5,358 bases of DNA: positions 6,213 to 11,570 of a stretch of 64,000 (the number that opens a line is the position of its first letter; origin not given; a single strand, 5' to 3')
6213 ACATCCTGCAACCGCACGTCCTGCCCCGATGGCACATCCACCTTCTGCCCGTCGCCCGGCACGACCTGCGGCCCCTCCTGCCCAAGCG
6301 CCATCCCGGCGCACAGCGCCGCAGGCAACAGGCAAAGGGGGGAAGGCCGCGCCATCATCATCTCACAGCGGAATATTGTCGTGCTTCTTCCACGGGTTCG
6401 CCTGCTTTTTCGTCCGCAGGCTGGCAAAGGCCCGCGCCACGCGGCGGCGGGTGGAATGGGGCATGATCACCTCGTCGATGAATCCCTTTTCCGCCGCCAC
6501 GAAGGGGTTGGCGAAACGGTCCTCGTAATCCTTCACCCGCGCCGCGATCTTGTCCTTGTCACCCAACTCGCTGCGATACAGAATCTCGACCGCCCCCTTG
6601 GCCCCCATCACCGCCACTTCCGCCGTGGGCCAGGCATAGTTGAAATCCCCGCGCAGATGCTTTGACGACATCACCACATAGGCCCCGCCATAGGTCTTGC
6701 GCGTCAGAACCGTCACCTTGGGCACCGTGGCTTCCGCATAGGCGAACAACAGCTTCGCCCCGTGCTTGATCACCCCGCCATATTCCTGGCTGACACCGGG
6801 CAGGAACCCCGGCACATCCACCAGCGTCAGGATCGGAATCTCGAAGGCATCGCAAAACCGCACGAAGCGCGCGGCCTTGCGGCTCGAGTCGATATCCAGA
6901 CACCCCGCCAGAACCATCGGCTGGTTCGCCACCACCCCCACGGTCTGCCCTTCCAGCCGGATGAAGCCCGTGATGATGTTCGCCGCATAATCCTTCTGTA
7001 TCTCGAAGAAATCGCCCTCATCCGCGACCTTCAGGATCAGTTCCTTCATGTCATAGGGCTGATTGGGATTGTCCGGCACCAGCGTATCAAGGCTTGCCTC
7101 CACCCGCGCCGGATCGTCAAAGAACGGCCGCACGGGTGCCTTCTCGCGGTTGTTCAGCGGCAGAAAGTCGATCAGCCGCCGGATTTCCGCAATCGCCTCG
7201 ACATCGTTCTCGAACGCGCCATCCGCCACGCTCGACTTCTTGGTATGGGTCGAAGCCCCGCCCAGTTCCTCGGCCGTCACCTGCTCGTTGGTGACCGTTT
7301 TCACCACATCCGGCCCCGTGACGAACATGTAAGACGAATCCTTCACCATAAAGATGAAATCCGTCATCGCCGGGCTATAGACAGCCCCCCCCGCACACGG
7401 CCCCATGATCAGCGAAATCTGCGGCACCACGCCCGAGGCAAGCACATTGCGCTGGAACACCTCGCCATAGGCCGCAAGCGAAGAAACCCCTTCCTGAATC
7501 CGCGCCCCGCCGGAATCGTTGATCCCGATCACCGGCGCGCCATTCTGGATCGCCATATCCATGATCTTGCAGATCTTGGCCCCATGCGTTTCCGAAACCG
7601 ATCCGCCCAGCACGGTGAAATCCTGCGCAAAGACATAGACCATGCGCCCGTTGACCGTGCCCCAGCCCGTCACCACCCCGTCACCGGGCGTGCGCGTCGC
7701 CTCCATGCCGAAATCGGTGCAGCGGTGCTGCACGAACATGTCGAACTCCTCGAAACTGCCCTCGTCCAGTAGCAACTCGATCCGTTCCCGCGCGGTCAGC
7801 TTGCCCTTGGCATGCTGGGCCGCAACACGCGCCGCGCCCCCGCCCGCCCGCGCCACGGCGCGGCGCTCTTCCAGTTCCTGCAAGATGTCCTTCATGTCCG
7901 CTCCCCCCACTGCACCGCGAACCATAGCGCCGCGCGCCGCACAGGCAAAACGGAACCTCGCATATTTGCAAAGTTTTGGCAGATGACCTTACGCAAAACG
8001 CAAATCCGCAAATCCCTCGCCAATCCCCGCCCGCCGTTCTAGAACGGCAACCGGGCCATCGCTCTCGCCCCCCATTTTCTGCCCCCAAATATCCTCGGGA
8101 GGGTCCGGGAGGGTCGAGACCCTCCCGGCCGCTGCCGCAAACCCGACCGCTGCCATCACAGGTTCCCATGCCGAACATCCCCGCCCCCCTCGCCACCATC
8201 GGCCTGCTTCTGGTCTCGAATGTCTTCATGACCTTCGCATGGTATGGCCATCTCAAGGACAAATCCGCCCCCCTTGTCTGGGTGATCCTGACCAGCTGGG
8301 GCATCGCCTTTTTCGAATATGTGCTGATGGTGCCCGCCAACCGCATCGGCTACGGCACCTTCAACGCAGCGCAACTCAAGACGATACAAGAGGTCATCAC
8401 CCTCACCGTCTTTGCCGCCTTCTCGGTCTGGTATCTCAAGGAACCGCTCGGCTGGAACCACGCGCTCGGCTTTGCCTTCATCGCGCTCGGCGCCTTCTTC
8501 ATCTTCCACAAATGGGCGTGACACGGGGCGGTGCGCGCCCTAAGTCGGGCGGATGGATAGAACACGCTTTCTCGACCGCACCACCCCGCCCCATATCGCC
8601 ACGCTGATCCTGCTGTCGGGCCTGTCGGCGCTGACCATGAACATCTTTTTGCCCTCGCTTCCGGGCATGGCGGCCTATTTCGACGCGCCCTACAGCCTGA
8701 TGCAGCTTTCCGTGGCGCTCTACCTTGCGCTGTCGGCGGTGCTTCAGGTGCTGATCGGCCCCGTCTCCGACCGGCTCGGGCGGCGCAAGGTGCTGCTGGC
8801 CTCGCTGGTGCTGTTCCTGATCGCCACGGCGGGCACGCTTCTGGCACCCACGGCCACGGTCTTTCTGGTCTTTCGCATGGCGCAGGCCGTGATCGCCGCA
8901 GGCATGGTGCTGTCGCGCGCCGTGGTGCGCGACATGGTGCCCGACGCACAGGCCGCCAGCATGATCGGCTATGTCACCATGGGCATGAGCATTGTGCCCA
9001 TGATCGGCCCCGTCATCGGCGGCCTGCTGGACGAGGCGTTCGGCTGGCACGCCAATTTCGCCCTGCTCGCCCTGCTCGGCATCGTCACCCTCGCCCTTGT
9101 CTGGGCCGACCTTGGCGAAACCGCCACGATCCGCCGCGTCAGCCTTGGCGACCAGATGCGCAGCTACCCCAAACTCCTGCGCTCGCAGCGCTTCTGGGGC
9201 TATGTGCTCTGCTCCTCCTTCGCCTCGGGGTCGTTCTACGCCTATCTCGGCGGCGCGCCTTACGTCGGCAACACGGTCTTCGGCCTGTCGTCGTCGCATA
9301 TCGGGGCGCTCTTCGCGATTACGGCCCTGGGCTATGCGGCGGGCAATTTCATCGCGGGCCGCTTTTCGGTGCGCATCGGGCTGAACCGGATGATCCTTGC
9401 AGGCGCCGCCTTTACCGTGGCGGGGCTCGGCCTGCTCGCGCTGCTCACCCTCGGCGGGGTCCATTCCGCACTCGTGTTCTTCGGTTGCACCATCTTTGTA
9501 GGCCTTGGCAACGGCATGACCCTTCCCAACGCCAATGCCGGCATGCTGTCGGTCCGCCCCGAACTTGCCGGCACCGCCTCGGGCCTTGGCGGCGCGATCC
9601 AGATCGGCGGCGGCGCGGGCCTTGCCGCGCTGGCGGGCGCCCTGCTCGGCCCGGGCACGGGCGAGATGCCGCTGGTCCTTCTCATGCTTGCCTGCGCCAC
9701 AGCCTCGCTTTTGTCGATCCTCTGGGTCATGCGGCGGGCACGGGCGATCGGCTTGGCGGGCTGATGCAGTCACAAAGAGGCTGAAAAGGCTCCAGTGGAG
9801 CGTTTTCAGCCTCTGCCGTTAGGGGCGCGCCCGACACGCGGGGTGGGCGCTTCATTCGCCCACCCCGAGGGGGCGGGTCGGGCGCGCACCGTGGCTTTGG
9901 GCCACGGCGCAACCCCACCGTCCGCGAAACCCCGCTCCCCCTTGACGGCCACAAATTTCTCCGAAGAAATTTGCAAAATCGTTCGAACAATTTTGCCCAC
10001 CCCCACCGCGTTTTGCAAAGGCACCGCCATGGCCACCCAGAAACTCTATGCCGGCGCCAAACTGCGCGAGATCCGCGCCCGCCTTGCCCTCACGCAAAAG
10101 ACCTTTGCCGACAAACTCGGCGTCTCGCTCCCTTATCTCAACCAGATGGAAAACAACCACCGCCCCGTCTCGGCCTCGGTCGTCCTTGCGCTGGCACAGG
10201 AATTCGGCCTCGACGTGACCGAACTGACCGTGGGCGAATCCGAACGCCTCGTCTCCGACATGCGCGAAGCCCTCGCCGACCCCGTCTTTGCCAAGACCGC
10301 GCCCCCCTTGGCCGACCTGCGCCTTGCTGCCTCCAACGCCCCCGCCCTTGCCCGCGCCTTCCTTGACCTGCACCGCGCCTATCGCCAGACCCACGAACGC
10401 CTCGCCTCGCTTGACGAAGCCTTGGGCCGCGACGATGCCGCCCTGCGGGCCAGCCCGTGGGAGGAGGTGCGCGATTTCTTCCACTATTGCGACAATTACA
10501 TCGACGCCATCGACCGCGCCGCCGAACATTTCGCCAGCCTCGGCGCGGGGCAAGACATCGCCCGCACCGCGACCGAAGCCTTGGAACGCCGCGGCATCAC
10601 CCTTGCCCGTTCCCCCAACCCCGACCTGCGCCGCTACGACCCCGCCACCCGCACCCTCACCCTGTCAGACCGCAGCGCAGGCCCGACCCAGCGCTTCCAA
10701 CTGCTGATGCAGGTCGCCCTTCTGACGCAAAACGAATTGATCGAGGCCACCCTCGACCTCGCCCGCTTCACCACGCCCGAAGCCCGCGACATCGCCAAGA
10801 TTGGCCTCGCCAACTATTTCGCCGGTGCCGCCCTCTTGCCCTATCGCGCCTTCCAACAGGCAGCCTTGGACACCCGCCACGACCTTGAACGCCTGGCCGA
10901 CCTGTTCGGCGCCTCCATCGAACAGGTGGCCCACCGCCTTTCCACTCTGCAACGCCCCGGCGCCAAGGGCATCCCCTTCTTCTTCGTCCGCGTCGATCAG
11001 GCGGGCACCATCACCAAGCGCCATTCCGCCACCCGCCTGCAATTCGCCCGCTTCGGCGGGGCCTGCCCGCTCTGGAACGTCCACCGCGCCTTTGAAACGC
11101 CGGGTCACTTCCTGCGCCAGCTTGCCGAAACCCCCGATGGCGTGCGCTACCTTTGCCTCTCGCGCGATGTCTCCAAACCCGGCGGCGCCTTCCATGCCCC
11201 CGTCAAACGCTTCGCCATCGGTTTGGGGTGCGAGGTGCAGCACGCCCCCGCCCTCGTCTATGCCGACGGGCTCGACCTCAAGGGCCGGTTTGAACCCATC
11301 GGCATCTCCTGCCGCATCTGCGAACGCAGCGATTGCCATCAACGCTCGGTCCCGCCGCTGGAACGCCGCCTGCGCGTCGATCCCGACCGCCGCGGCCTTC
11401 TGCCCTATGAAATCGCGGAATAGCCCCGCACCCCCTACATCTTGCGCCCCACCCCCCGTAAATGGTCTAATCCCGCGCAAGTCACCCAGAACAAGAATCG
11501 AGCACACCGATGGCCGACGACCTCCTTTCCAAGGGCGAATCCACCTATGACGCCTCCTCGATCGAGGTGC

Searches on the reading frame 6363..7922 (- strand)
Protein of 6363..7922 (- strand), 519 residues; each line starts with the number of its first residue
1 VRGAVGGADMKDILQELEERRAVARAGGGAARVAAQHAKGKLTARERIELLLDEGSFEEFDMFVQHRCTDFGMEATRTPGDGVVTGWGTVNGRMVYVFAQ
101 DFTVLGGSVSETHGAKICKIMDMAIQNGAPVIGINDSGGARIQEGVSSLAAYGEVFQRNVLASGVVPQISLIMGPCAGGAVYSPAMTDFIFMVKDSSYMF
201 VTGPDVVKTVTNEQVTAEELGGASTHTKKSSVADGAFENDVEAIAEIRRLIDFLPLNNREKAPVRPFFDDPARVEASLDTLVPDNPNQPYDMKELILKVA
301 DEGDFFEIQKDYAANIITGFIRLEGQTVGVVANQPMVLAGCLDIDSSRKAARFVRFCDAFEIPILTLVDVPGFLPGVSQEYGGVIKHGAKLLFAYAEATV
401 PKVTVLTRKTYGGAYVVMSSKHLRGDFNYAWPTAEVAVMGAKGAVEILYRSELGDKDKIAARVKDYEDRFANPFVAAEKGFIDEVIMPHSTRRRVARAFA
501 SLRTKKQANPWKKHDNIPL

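Call 76: search_protein_families(library=pfam, proteins=[window:6363-7922:-], max_evalue=0.0001)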
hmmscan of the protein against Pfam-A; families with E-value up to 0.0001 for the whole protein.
window:6363-7922:- (519 aa): 2 families
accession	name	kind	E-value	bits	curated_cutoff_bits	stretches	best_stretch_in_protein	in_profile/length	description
PF01039.27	Carboxyl_trans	-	1.3e-201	671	22.3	1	36-517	2-493/493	Carboxyl transferase domain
PF03255.19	ACCA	-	8.6e-13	48.6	23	1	340-452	126-234/310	Acetyl co-enzyme A carboxylase carboxyltransferase-like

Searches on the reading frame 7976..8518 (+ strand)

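Call 76: search_protein_families(library=pfam, proteins=[window:7976-8518:+], max_evalue=0.0001)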
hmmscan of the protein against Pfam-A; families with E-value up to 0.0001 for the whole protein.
window:7976-8518:+ (181 aa): 1 family
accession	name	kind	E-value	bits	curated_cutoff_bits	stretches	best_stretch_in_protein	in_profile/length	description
PF04342.18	DMT_6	-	4.3e-46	155.9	25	1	74-177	1-104/104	Putative member of DMT superfamily (DUF486)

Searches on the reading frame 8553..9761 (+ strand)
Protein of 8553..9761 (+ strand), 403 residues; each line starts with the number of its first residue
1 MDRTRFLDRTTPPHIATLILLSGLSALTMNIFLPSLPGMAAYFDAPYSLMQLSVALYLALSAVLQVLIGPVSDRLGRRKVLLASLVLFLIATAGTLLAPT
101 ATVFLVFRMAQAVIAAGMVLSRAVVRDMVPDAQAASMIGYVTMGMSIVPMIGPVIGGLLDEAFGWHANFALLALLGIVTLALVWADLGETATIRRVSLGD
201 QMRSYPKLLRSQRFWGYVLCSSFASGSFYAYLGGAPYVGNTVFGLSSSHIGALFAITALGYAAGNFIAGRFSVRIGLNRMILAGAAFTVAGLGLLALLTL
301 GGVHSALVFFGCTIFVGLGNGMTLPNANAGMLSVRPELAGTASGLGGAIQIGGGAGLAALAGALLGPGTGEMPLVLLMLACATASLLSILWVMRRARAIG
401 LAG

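Call 76: search_protein_families(library=pfam, proteins=[window:8553-9761:+], max_evalue=0.0001)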
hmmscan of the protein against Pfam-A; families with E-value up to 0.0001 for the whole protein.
window:8553-9761:+ (403 aa): 2 families
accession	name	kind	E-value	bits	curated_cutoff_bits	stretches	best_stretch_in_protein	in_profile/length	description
PF07690.21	MFS_1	-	8.5e-56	189.8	33.4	2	18-354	1-344/347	Major Facilitator Superfamily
PF00083.30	Sugar_tr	-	1.9e-08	34.1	22.3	1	47-184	45-189/452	Sugar (and other) transporter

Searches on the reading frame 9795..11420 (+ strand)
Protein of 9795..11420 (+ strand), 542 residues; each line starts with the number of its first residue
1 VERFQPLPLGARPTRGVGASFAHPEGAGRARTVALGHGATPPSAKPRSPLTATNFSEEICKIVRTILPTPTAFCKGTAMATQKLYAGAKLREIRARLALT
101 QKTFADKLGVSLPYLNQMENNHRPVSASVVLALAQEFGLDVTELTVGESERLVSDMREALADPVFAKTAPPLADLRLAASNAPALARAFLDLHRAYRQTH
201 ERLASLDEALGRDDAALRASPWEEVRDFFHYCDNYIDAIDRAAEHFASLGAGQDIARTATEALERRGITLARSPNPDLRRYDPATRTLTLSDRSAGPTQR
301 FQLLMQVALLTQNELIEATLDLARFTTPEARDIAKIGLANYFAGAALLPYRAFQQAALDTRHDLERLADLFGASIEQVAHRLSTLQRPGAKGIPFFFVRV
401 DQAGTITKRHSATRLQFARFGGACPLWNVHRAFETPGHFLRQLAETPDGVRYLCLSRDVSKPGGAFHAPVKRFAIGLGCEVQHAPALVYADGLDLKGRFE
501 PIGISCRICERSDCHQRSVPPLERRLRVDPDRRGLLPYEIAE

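Call 76: search_protein_families(library=pfam, proteins=[window:9795-11420:+], max_evalue=0.0001)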
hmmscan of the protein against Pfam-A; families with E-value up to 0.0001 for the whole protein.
window:9795-11420:+ (542 aa): 5 families
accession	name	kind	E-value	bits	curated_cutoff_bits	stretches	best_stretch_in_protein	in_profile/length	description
PF09856.14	ScfRs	-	8.9e-69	230.8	24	1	384-538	1-157/157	Short-chain fatty acyl coenzyme A regulator, C-terminal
PF06114.19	Peptidase_M78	-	5e-19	68.8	22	1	277-383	19-123/123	IrrE N-terminal-like domain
PF13560.12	HTH_31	-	1.1e-12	48.4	27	1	87-144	3-61/64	Helix-turn-helix domain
PF01381.28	HTH_3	-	3.1e-12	46.8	23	1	90-144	1-55/55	Helix-turn-helix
PF12844.13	HTH_19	-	9.3e-08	32.3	30.2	1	87-145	1-59/64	Helix-turn-helix domain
